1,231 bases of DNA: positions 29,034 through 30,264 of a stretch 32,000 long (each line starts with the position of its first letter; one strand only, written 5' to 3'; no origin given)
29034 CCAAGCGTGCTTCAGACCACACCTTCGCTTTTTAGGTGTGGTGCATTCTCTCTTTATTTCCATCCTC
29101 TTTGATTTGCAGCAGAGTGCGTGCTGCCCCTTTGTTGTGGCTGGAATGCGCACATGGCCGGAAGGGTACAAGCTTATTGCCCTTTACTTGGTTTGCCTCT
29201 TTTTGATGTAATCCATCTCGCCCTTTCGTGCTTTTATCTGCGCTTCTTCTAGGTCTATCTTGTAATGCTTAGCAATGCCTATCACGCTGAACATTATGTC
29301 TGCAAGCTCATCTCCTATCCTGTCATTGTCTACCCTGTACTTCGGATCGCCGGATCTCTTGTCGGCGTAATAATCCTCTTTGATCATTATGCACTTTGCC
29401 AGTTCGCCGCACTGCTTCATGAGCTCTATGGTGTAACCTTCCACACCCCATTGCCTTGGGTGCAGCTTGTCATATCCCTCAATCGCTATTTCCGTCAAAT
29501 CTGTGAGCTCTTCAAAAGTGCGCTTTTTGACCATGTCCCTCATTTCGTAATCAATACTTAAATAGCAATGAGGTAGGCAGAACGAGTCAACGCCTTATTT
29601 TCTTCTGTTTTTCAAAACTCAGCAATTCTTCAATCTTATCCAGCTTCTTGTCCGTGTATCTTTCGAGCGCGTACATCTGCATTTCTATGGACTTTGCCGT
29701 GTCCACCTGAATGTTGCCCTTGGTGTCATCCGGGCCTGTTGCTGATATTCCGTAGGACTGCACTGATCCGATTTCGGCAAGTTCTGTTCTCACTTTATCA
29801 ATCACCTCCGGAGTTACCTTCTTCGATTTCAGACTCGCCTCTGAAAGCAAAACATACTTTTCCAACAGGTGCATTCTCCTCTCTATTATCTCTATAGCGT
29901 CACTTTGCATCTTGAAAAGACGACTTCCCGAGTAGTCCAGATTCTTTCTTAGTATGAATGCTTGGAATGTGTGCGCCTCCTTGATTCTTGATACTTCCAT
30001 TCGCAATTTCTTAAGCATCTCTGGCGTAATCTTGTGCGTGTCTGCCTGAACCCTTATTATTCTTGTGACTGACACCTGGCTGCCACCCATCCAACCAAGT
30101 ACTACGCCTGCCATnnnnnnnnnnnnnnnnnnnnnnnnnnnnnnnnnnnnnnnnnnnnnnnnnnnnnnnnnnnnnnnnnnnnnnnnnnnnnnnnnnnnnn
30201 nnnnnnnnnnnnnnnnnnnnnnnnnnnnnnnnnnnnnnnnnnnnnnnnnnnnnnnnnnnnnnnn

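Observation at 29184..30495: Candidate new three-gene module: RHH-like protein, internally duplicated unknown, MazG pyrophosphohydrolase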

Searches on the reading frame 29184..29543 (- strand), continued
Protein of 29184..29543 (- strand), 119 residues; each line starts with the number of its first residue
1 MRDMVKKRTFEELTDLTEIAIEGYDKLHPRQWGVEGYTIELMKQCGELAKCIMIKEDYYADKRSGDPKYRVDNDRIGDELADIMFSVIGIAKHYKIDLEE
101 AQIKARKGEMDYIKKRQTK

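Call 54: find_related_loci(query=A3, collection=genome_contigs, flank=6000)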
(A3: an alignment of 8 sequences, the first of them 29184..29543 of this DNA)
Query A3 (119 aa) in genome_contigs; peptide patterns used: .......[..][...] (x = any residue, [..] = any of these).
128 stretches matched a pattern; 39 encode a relative of the query (tblastn E <= 1e-3); 39 distinct loci.
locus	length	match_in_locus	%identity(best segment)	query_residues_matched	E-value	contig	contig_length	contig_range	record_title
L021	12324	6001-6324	50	9-116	4e-31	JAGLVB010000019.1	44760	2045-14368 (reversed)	MAG: Candidatus Aenigmatarchaeota archaeon isolate RS_11_5 ZL20.bin.5.fa_19, whole genome shotgun sequence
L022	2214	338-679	48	4-116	4e-30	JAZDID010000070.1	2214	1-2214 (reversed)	MAG: Nanoarchaeota archaeon isolate MEGAHIT-group-0.384 k141_10075006, whole genome shotgun sequence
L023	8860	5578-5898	48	7-113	2e-30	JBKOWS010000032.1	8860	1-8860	MAG: Actinomycetota bacterium isolate GM_EKS_MAG_00009 GM_EKS_000000726963, whole genome shotgun sequence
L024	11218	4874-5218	44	4-118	2e-29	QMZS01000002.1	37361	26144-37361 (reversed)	MAG: Candidatus Aenigmatarchaeota archaeon isolate B56_G9 B56_Guay9_scaffold_00257, whole genome shotgun sequence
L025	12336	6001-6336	46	4-115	2e-29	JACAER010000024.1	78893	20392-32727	MAG: Chloroflexota bacterium isolate L.E.CH.6 k119_156710, whole genome shotgun sequence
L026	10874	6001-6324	47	6-113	4e-29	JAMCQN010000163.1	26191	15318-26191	MAG: Chloroflexota bacterium isolate FK_Sedi_A_Bin.40 NODE_3914_length_26191_cov_1.9487, whole genome shotgun sequence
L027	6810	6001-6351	44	3-118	8e-28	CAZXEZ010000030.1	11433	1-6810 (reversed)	MAG TPA_asm: uncultured Methanosarcinales archaeon isolate SRP068000_co4_473 genome assembly, contig: NODE_8319_length_1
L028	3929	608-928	44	4-110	9e-28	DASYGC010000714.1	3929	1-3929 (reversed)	MAG TPA_asm: Ktedonobacterales bacterium isolate SMAG_U4203 k141_1975723, whole genome shotgun sequence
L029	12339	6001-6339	43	5-116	7e-27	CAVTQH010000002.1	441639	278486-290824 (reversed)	MAG: Candidatus Amesbacteria bacterium isolate MFD00709.bin.1.50 genome assembly, contig: contig_32519, whole genome sho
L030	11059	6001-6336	43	4-115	2e-25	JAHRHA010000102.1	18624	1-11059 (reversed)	MAG: Micromonosporaceae bacterium isolate CR_Sed_300A_bin.20 scaffold_408, whole genome shotgun sequence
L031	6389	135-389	47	21-105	2e-24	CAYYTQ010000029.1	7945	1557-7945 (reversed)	MAG TPA_asm: uncultured Gammaproteobacteria bacterium isolate binchicken_co346_20 genome assembly, contig: NODE_2766_len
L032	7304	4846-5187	39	2-115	3e-24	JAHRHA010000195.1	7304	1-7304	MAG: Micromonosporaceae bacterium isolate CR_Sed_300A_bin.20 scaffold_3042, whole genome shotgun sequence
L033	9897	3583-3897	47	7-114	1e-22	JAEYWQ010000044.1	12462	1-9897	MAG: Bacillota bacterium isolate OH_CBlB_277 k127_2473136, whole genome shotgun sequence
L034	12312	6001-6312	46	9-115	2e-22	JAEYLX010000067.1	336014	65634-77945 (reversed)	MAG: Bacillota bacterium isolate OH_HFB_53 k127_320640, whole genome shotgun sequence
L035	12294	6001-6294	45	9-109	3e-21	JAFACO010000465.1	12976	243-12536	MAG: Bacillota bacterium isolate OH_SBB_49 k127_197284, whole genome shotgun sequence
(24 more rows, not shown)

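Call 83: search_dna_similar(query=window:29184-29543:-, collection=phages, mode=protein, max_evalue=0.001, max_rows=10)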
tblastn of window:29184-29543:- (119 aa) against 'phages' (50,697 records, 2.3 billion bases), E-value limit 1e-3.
No match.

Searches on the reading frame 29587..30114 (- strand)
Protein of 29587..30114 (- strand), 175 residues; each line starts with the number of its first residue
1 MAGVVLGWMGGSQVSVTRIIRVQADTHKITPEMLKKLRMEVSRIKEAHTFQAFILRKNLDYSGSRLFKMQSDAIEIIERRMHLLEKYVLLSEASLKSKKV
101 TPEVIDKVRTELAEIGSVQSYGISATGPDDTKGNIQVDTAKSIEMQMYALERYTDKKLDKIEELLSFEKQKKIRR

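Call 3: search_protein_families(library=pfam, proteins=[window:29587-30114:-], max_evalue=1)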
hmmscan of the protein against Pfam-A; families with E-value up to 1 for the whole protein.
window:29587-30114:- (175 aa): 0 families

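Call 4: search_protein_families(library=ncbifam, proteins=[window:29587-30114:-], max_evalue=1)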
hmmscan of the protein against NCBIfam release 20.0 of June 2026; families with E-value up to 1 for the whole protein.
window:29587-30114:- (175 aa): 2 families
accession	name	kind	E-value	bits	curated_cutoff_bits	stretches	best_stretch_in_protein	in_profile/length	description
NF011556.0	PRK14981.2-2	equivalog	0.014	15.3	182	1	29-110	16-93/124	DNA-directed RNA polymerase subunit F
NF053842.1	MnTportMntCDein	equivalog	0.14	11.4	400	1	9-35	22-48/281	manganese ABC transporter substrate-binding protein MntC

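Call 5: search_protein_families(library=phrogs, proteins=[window:29587-30114:-], max_evalue=1)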
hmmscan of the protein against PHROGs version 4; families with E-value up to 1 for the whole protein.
window:29587-30114:- (175 aa): 5 families
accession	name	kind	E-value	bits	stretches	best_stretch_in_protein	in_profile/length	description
phrog_38722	-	unknown function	0.014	16.8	1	16-46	95-124/130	-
phrog_14576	-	unknown function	0.045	14.1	1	69-115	160-207/215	-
phrog_19384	-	unknown function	0.12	13.7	1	13-44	6-37/96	-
phrog_22490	-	DNA, RNA and nucleotide metabolism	0.13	12.6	1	57-108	143-192/235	replication protein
phrog_17634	-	unknown function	0.23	12.6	1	128-171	26-68/81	-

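Call 6: search_protein_families(library=padloc, proteins=[window:29587-30114:-], max_evalue=1)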
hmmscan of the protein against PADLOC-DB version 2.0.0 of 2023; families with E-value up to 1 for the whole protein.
window:29587-30114:- (175 aa): 0 families

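Call 9: find_homologous_proteins(query=window:29587-30114:-, max_evalue=0.01)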
Query window:29587-30114:- (175 aa): 2 proteins with E <= 0.01 among 53 candidates.
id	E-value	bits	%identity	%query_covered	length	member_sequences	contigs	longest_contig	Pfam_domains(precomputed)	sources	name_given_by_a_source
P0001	2.3e-104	364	100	100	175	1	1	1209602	-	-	-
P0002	8.2e-79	281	81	95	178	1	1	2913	-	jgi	jgi:hypothetical protein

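Call 12: find_encoding_contigs(protein=P0002, flank=10000)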
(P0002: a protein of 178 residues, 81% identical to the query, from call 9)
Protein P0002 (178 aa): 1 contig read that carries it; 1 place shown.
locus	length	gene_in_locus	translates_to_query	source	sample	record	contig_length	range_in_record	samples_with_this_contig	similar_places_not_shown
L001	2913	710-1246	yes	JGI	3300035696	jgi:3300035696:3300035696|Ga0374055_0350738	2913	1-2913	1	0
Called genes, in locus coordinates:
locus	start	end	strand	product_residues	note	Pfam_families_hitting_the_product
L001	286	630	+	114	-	-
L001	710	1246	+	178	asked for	-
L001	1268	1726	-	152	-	-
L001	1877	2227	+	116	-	-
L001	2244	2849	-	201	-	PF00300:His_Phos_1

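Call 29: predict_structure(alignment_id=A1)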
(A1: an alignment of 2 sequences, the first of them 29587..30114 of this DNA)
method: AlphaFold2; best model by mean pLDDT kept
length: 175 residues; sequences in the alignment: 2
mean_pLDDT: 63.7   pTM: 0.58
mean pLDDT of the five models: 63.7, 62.4, 59.2, 57.1, 44.8
residues with pLDDT >= 90: 0; 70-90: 75; 50-70: 64; < 50: 36
segments of 3 or more residues with pLDDT < 50: 1-26, 168-175
pLDDT, mean of each block of 10 residues (from residue 1): 34 33 47 74 83 80 72 81 74 60 64 62 53 63 79 78 58 40
secondary structure, 60 per line:
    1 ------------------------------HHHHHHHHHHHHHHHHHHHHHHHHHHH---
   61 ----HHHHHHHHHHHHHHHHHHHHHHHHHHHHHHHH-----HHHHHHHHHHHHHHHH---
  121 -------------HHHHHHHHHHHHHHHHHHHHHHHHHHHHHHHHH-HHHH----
elements in order: H31-57 H65-96 H102-117 H134-166 H168-171
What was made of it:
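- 29587..30114 (-): p175: 175-aa basic protein, an internally duplicated helical hairpin predicted to form a four-helix bundle. The first ~13-26 residues and the true start codon are uncertain. The AF2 model (pLDDT 64) has four long helices: H31-57, H65-96, H102-117 and H134-166 (call 29).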

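Call 30: search_protein_representatives(alignment_id=A1)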
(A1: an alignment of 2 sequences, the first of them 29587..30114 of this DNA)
Query: 2 sequences, 182 profile positions. Proteins with E-value up to 0.001 (for the whole library): 2; up to 1e-10: 2; up to 1e-30: 2. The best 2 are listed.
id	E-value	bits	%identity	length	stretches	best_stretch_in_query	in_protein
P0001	6.5e-110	381.3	-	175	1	1-172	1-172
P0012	7.5e-31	123.6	-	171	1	42-171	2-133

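Call 32: find_encoding_contigs(protein=P0012, flank=10000)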
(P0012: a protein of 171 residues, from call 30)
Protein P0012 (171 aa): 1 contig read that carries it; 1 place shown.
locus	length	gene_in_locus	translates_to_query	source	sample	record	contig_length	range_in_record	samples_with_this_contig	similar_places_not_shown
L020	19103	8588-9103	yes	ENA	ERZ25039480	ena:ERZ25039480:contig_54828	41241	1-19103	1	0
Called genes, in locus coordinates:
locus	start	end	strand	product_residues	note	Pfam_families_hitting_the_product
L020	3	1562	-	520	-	?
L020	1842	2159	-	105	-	-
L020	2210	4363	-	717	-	PF13927:Ig_3 (faint), PF19077:Big_13 (faint), PF27332:TP_0781 (faint), PF13240:Zn_Ribbon_1 (weak)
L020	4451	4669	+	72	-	-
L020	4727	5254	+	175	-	-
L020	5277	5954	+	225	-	-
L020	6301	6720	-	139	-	-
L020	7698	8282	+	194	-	-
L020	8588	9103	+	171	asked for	-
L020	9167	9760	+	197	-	PF12917:YfbR-like, PF13023:HD_3, PF01966:HD (weak)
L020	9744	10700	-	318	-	-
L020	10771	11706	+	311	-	PF00890:FAD_binding_2 (faint), PF07992:Pyr_redox_2, PF13241:NAD_binding_7 (faint), PF13738:Pyr_redox_3, PF00070:Pyr_redox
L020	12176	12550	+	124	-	PF01875:Memo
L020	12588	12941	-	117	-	-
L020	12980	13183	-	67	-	PF08542:Rep_fac_C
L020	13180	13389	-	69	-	-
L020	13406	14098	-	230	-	PF13177:DNA_pol3_delta2, PF00004:AAA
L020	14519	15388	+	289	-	-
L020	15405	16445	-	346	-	PF01047:MarR (weak), PF08279:HTH_11 (weak), PF13404:HTH_AsnC-type, PF13412:HTH_24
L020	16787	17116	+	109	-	-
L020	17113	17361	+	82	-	-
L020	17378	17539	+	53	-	-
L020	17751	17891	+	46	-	-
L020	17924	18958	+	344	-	PF04055:Radical_SAM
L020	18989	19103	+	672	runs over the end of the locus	PF01326:PPDK_N, PF00391:PEP-utilizers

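Call 41: find_related_loci(query=A2, collection=genome_contigs, flank=10000)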
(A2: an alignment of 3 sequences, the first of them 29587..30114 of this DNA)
Query A2 (175 aa) in genome_contigs; peptide patterns used: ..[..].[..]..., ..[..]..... (x = any residue, [..] = any of these).
116 stretches matched a pattern, but none encodes a relative of the query by tblastn (E <= 1e-3).

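Call 42: fold_search(model_id=the predicted structure, library=pdb)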
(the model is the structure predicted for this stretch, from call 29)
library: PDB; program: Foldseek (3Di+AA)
matches with E <= 10: 699; with E <= 0.001: 0
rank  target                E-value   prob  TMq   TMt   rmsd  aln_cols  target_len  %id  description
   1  1x90_A                7.1e-02  0.99  0.40  0.47   7.0       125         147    8  Crystal structure of mutant form B of a pectin methylesterase inhibitor from Arabidopsis (released 2004-12-28)
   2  6n63                  7.1e-02  0.90  0.33  0.39   7.0       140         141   14  Crystal structure of an Iron binding protein (released 2019-07-17)
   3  1x8z_A                7.9e-02  0.99  0.41  0.46   7.1       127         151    9  Crystal structure of a pectin methylesterase inhibitor from Arabidopsis thaliana (released 2004-12-28)
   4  6dfk_C                1.1e-01  0.30  0.22  0.19  14.0       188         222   15  Crystal structure of the 11S subunit of the Plasmodium falciparum proteasome, PA28 (released 2019-08-07)
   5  5vju                  1.4e-01  0.94  0.40  0.36   7.1       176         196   11  De Novo Photosynthetic Reaction Center Protein Variant Equipped with His-Tyr H-bond, Heme B, and Cd(II) ions (released 2018-04-25)
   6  8dt0_A                1.4e-01  0.87  0.35  0.43  13.0       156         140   15  Scaffolding protein functional sites using deep learning (released 2022-08-10)
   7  6elu_J                1.4e-01  0.77  0.36  0.37   7.7       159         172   12  Structure of Serum Resistance Associated protein from T. b. rhodesiense (released 2018-01-24)
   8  3zci                  1.4e-01  0.77  0.35  0.33  10.5       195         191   11  Crystal structure of Helicobacter pylori T4SS protein CagL in a cubic crystal form with a distorted helical conformation (released 2013-10-09)
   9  1yo7_A                1.6e-01  0.77  0.30  0.41   8.4       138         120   12  Re-engineering topology of the homodimeric ROP protein into a single-chain 4-helix bundle (released 2005-02-15)
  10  6dfk_I                1.6e-01  0.30  0.21  0.18  12.8       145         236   14  Crystal structure of the 11S subunit of the Plasmodium falciparum proteasome, PA28 (released 2019-08-07)
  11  8to0_b                1.6e-01  0.23  0.19  0.18  21.6       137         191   15  48-nm repeating structure of doublets from mouse sperm flagella (released 2023-11-01)
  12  5vjs                  1.9e-01  0.87  0.37  0.34   8.6       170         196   10  De Novo Photosynthetic Reaction Center Protein Equipped with Heme B, a synthetic Zn porphyrin, and Zn(II) cations (released 2018-04-25)
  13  9cpb_5O               1.9e-01  0.77  0.35  0.22  26.2       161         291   12  Atomic model of bovine Fallopian tube cilia doublet microtubule (48-nm periodicity) (released 2024-10-30)
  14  6z0c_C                1.9e-01  0.72  0.35  0.33   7.6       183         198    9  Structure of in silico modelled artificial Maquette-3 protein (released 2021-03-17)
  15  8dt0_B                2.1e-01  0.85  0.36  0.44  12.2       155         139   14  Scaffolding protein functional sites using deep learning (released 2022-08-10)
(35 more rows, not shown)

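Call 51: find_related_loci(query=A2, collection=metagenome_contigs, flank=10000)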
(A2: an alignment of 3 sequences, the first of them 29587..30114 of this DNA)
Query A2 (175 aa) in metagenome_contigs; peptide patterns used: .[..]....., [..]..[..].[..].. (x = any residue, [..] = any of these).
414 stretches matched a pattern, but none encodes a relative of the query by tblastn (E <= 1e-3).

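Call 52: find_related_loci(query=A2, collection=viral_contigs, flank=10000)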
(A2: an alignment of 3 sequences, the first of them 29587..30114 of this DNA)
Query A2 (175 aa) in viral_contigs; peptide patterns used: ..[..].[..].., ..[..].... (x = any residue, [..] = any of these).
50 stretches matched a pattern, but none encodes a relative of the query by tblastn (E <= 1e-3).

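Call 60: search_protein_families(library=pfam, proteins=[L020:9167-9760:+, L020:7680-8282:+, L020:9744-10700:-, L001:2244-2849:-, L020:6301-6720:-], max_evalue=1)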
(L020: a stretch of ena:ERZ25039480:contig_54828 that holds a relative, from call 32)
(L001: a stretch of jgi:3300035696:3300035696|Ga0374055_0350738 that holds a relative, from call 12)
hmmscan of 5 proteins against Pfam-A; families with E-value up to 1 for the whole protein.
L020:9167-9760:+ (197 aa): 3 families
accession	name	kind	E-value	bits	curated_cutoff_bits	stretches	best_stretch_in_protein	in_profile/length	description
PF12917.13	YfbR-like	-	2.5e-22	79.9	25.9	1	16-180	5-164/182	5'-deoxynucleotidase YfbR-like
PF13023.12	HD_3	-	8.1e-18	65.3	22.5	1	19-161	3-135/165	HD domain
PF01966.28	HD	-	3.7e-07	30.9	22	1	37-152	1-114/116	HD domain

L020:7680-8282:+ (200 aa): 3 families
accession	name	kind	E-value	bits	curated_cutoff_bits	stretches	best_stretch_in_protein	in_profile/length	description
PF04266.20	ASCH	-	0.016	16.3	21.2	1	48-99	40-89/103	ASCH domain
PF00658.24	MLLE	-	0.027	14.9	27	1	145-177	31-62/66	MLLE domain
PF12254.13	DNA_pol_alpha_N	-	0.32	11.6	26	1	133-161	12-40/66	DNA polymerase alpha subunit p180 N terminal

L020:9744-10700:- (318 aa): 1 family
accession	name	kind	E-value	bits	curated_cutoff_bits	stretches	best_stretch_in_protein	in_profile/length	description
PF12706.13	Lactamase_B_2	-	0.051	13.6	27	0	22-36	35-49/200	Beta-lactamase superfamily domain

L001:2244-2849:- (201 aa): 1 family
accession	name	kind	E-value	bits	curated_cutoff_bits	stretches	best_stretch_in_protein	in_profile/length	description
PF00300.27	His_Phos_1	-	1.5e-49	168.8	21.7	1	4-193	2-191/194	Histidine phosphatase superfamily (branch 1)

L020:6301-6720:- (139 aa): 5 families
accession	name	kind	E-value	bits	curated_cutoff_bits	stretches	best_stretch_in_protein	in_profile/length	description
PF06305.16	LapA_dom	-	0.0031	17.8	28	1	88-131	22-60/64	Lipopolysaccharide assembly protein A domain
PF14828.11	Amnionless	-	0.059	12.6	30.4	1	41-121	308-389/442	Amnionless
PF05101.18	VirB3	-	0.063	14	23.9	1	81-115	24-58/84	Type IV secretory pathway, VirB3-like protein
PF15378.11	DUF4605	-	0.56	10.5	27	1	79-107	26-55/59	Domain of unknown function (DUF4605)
PF17319.7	DUF5362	-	0.73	10.2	25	1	65-92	61-88/94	Family of unknown function (DUF5362)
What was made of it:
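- Closest known: YfbR-like HD-domain 5'-deoxynucleotidases. Same: Like the MazG-like gene in the window, it is a small nucleotide phosphohydrolase gene placed directly downstream of a p175-family gene (calls 32, 60).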

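Call 79: find_encoding_contigs(protein=window:29587-30114:-, flank=10000)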
Protein window:29587-30114:- (175 aa): no gene with exactly this product is on record in the collection.
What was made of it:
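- Tried and rejected: Not on record (call 79).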

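Call 80: search_dna_similar(query=window:29587-30114:-, collection=phages, mode=protein, max_evalue=0.01, max_rows=10)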
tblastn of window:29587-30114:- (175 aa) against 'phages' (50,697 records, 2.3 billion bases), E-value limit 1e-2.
No match.

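Call 81: search_dna_similar(query=window:29587-30114:-, collection=plasmids, mode=protein, max_evalue=0.01, max_rows=10)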
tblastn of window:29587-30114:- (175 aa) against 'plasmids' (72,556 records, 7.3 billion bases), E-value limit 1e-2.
No match.

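Call 92: list_cluster_members(proteins=[P0012, P0002, P0004, P0005])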
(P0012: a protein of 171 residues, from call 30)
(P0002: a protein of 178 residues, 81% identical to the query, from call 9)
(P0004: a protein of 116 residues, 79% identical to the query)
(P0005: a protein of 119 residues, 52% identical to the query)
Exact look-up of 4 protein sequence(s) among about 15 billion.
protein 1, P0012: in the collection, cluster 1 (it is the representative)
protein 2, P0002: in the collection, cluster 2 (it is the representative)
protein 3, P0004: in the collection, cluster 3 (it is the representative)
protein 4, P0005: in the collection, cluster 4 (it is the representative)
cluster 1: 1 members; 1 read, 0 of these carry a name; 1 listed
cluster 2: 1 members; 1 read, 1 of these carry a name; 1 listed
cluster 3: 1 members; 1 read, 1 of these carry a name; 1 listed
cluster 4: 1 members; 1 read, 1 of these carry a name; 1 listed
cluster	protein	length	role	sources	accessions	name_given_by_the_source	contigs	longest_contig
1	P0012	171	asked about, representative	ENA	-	-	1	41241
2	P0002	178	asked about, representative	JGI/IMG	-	hypothetical protein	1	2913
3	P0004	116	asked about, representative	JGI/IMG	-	NTP pyrophosphatase (non-canonical NTP hydrolase)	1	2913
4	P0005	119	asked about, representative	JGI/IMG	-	NTP pyrophosphatase (non-canonical NTP hydrolase)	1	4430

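Call 93: fold_search(model_id=the predicted structure, library=viral)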
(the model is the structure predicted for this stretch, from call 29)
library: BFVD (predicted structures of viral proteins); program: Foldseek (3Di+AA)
matches with E <= 10: 747; with E <= 0.001: 0
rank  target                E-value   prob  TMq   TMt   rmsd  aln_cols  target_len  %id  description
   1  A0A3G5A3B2            1.3e-02  0.99  0.39  0.45  11.8       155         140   15  Uncharacterized protein [Harvfovirus sp.]
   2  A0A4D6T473            5.0e-02  0.60  0.26  0.30  11.1       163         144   10  (no name in the UniProt tables at hand)
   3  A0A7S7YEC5            5.3e-02  0.98  0.39  0.50   5.4       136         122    7  Uncharacterized protein [Medusavirus stheno T3]
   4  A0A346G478            6.5e-02  0.97  0.44  0.18   6.1       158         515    9  (no name in the UniProt tables at hand)
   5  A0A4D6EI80            6.5e-02  0.84  0.34  0.21  13.9       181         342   10  Uncharacterized protein [Pandoravirus celtis]
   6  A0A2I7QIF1            9.6e-02  0.87  0.32  0.42   7.5       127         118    8  (no name in the UniProt tables at hand)
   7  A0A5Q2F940            1.1e-01  0.60  0.28  0.26   9.4       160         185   13  (no name in the UniProt tables at hand)
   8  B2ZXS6                1.1e-01  0.85  0.32  0.44  18.0       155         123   12  Uncharacterized protein [Ralstonia phage phiRSL1]
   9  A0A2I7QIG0            1.2e-01  0.75  0.30  0.38   8.4       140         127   14  (no name in the UniProt tables at hand)
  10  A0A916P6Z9            1.2e-01  0.60  0.30  0.32  19.9       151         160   14  Uncharacterized protein [Choristoneura biennis entomopoxvirus]
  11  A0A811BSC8            1.3e-01  0.89  0.39  0.34  15.6       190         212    8  Uncharacterized protein [Pandoravirus japonicus]
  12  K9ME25                1.3e-01  0.69  0.32  0.34  11.2       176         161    9  (no name in the UniProt tables at hand)
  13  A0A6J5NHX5            1.4e-01  0.57  0.33  0.17  13.3       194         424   13  LysM domain [uncultured Caudovirales phage]
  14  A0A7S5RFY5            1.6e-01  0.82  0.37  0.15   9.0       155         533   12  (no name in the UniProt tables at hand)
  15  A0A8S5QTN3            1.6e-01  0.54  0.28  0.33  19.5       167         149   15  DNA binding protein [CrAss-like virus sp. ctDAq1]
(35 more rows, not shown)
